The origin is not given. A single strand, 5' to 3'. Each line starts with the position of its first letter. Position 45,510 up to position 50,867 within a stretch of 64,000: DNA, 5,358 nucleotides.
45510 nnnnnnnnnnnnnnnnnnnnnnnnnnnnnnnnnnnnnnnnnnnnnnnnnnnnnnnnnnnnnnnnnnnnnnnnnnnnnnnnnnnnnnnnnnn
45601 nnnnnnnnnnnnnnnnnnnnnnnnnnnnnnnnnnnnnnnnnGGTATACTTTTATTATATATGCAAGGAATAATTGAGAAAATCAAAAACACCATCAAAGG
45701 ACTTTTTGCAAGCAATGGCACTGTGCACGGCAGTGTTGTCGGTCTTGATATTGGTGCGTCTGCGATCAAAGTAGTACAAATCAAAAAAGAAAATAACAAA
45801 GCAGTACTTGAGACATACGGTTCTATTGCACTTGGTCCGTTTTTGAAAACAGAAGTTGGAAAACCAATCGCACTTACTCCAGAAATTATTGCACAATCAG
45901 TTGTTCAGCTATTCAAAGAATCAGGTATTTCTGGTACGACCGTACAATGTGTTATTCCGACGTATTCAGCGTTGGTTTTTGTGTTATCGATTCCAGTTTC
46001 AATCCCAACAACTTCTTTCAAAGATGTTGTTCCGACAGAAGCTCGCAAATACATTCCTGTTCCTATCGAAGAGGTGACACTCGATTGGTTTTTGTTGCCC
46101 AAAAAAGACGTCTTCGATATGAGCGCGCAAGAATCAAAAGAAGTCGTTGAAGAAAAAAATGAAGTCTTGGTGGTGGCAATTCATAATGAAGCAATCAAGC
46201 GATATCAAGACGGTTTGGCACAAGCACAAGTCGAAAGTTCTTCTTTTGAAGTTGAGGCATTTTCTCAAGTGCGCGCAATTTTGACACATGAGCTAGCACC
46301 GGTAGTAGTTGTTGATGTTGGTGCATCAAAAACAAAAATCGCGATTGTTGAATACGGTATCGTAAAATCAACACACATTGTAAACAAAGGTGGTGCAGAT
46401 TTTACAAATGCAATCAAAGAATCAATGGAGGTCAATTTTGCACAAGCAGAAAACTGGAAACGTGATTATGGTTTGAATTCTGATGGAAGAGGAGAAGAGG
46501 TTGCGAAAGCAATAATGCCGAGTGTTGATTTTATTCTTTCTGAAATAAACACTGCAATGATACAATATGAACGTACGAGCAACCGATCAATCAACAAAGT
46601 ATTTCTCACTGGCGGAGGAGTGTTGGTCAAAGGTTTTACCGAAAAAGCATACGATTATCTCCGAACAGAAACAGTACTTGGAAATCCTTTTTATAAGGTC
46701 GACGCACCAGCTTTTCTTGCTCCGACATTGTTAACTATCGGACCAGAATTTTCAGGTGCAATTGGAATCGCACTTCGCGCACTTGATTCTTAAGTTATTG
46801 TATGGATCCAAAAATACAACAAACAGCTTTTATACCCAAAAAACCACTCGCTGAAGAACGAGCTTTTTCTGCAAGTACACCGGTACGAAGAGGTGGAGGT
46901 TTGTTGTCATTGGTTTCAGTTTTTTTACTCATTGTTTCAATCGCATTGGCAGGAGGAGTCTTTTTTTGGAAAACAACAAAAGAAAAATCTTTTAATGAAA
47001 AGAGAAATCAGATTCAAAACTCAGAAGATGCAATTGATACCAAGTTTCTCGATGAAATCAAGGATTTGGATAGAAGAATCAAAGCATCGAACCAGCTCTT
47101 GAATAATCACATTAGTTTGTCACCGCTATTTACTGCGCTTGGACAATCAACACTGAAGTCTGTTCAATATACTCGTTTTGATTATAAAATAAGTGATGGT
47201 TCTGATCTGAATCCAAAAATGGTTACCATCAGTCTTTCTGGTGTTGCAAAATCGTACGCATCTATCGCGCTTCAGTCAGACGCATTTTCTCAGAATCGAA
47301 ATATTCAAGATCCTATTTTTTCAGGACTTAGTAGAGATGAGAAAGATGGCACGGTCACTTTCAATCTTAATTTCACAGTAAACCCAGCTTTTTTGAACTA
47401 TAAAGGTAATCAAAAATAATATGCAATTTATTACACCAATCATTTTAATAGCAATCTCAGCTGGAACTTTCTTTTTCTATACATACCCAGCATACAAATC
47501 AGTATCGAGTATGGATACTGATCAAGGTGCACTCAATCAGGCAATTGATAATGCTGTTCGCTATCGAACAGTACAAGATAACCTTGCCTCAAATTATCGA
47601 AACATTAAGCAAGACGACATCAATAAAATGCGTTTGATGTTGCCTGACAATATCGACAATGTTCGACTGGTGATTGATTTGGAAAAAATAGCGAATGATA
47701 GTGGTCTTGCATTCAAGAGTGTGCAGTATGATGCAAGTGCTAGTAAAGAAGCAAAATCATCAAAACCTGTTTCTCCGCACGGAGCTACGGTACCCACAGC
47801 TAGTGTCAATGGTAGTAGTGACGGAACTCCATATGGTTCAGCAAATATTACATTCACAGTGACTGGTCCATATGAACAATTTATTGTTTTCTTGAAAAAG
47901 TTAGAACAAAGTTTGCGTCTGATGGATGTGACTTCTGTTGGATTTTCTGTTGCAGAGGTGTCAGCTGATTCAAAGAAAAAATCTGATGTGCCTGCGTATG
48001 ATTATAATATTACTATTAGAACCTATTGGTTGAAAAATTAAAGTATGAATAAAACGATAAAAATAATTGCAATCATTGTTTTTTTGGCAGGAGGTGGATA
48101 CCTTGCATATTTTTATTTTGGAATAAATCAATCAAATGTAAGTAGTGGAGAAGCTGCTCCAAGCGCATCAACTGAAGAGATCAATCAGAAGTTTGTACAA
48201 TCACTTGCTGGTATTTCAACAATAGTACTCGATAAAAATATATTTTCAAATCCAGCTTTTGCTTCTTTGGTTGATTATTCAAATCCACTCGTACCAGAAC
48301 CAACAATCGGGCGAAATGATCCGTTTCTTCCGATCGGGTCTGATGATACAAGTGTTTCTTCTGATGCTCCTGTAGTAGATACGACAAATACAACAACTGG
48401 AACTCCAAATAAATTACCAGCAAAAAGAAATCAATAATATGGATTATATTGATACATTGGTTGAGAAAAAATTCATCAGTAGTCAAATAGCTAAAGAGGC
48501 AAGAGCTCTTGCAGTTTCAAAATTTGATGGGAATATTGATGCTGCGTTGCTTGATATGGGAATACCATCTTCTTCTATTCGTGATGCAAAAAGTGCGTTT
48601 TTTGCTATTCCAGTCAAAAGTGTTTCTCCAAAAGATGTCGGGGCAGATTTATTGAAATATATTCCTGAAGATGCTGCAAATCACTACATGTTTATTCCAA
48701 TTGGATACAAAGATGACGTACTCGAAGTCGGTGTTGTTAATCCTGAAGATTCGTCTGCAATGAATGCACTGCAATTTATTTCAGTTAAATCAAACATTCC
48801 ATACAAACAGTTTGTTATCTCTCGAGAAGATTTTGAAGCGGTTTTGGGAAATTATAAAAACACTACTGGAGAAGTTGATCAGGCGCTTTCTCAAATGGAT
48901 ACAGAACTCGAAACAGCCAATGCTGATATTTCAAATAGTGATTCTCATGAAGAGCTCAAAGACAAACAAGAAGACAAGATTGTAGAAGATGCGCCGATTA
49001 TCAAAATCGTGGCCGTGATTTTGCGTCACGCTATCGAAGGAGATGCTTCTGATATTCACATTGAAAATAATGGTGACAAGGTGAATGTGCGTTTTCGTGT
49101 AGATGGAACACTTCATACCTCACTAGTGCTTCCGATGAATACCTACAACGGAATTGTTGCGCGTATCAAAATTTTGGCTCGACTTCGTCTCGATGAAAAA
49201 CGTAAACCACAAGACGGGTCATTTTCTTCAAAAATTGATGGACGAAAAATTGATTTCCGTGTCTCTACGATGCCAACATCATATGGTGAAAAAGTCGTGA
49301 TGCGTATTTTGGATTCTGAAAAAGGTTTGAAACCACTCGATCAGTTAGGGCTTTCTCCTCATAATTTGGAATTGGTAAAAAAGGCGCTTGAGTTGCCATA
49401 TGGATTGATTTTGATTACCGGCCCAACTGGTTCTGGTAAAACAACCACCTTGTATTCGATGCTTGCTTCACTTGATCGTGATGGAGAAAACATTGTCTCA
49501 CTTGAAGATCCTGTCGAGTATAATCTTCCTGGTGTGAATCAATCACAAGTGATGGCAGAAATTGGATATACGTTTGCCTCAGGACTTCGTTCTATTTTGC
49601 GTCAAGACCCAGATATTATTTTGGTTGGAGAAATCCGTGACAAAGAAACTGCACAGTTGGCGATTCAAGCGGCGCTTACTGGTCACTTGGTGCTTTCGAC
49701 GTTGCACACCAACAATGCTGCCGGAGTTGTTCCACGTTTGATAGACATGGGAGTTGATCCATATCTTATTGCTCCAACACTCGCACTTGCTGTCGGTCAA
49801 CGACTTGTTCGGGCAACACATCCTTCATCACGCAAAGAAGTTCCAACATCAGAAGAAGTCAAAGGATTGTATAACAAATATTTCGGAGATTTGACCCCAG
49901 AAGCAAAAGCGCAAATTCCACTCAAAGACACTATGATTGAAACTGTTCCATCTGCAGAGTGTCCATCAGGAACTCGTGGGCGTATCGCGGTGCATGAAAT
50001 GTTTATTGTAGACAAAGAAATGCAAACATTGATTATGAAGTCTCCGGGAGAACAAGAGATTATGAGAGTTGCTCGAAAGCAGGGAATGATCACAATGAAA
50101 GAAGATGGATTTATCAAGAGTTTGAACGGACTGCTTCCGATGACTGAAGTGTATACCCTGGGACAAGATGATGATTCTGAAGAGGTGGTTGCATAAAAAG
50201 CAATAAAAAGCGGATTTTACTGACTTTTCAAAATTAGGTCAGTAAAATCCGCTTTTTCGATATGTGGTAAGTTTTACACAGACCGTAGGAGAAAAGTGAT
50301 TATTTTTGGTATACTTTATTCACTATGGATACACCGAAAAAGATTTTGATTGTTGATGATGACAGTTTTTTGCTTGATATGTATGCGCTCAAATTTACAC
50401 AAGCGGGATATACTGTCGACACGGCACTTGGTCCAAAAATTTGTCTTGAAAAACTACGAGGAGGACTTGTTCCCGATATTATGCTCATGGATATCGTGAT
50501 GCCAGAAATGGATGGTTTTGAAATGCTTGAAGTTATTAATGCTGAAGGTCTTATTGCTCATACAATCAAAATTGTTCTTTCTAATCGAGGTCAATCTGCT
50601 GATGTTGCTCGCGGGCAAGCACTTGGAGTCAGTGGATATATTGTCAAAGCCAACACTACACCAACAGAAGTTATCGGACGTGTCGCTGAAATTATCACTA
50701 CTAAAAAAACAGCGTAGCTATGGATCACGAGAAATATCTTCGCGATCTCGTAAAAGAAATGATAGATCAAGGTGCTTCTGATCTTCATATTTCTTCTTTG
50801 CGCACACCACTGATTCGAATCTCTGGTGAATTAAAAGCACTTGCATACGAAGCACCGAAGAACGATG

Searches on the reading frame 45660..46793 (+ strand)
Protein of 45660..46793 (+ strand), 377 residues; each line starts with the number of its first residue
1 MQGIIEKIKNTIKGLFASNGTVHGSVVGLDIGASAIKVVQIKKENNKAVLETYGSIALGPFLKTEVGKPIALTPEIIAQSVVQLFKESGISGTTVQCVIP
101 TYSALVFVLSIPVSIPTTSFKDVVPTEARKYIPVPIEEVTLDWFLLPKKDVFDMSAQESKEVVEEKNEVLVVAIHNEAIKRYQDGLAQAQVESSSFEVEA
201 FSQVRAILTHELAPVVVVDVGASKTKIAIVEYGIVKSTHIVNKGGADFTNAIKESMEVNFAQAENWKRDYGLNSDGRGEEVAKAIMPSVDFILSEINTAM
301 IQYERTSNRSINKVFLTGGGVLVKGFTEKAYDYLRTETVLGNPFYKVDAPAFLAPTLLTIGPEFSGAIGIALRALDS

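Call 37: search_protein_families(library=pfam, proteins=[window:45660-46793:+])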
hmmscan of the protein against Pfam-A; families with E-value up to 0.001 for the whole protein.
window:45660-46793:+ (377 aa): 3 families
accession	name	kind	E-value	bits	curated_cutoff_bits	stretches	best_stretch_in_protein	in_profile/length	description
PF11104.14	PilM_2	-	3.5e-35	122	27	1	28-374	1-339/340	Type IV pilus assembly protein PilM;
PF14450.12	FtsA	-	5.8e-14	53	31.8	1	216-352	1-122/127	Cell division protein FtsA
PF06723.19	MreB_Mbl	-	2.2e-05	23.9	27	0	215-260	147-192/327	MreB/Mbl protein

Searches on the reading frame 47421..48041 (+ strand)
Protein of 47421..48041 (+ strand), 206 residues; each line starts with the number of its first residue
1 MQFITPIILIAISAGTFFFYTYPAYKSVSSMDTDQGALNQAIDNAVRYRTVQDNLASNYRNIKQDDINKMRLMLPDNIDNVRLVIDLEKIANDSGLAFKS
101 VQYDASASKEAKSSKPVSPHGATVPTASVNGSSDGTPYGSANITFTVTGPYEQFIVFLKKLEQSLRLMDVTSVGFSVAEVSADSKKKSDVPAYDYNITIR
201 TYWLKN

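Call 37: search_protein_families(library=pfam, proteins=[window:47421-48041:+])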
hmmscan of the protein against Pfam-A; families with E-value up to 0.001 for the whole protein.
window:47421-48041:+ (206 aa): 1 family
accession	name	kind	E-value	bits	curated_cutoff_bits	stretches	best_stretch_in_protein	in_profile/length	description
PF04350.18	PilO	-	1.8e-07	31.8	22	0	54-117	27-89/145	Pilus assembly protein, PilO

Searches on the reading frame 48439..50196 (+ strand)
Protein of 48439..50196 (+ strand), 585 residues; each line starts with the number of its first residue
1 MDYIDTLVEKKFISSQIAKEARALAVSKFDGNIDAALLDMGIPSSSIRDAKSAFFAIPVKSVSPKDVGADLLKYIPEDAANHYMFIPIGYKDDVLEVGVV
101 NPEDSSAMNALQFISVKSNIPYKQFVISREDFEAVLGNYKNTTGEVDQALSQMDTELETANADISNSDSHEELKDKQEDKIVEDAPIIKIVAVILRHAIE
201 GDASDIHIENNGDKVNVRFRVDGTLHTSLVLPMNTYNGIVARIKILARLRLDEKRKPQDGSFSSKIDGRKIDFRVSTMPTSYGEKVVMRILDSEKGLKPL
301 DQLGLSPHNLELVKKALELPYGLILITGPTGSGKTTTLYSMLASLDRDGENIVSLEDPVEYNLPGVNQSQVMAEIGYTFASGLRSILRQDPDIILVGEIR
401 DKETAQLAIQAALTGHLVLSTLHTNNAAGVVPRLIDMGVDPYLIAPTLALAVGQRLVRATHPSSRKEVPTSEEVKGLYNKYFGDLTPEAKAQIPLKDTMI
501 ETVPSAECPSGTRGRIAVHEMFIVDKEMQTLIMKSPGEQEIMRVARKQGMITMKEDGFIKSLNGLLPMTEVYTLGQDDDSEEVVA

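Call 38: search_protein_families(library=pfam, proteins=[window:48439-50196:+])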
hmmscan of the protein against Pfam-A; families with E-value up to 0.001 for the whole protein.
window:48439-50196:+ (585 aa): 6 families
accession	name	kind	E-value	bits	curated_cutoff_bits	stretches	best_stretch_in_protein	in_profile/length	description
PF00437.27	T2SSE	-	2.2e-119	398.9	24.9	1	183-571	4-368/370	Type II/IV secretion system protein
PF05157.20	MshEN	-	6.3e-11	42.6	23.1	1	56-143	2-87/90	MshEN domain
PF13476.12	AAA_23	-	6.9e-05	24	27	1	317-345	15-43/201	AAA domain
PF13401.12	AAA_22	-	0.00021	22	27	1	322-381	6-60/130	AAA domain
PF13191.12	AAA_16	-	0.00046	21.1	32.6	1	322-415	25-110/167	AAA ATPase domain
PF20720.3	nSTAND3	-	0.00086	19.5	27.2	0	321-360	17-56/155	Novel STAND NTPase 3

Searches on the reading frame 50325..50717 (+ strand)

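Call 38: search_protein_families(library=pfam, proteins=[window:50325-50717:+])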
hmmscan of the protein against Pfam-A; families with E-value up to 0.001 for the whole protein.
window:50325-50717:+ (130 aa): 1 family
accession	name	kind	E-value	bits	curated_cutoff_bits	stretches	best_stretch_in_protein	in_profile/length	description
PF00072.30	Response_reg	-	2.4e-17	63.6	30.2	1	7-110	1-101/111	Response regulator receiver domain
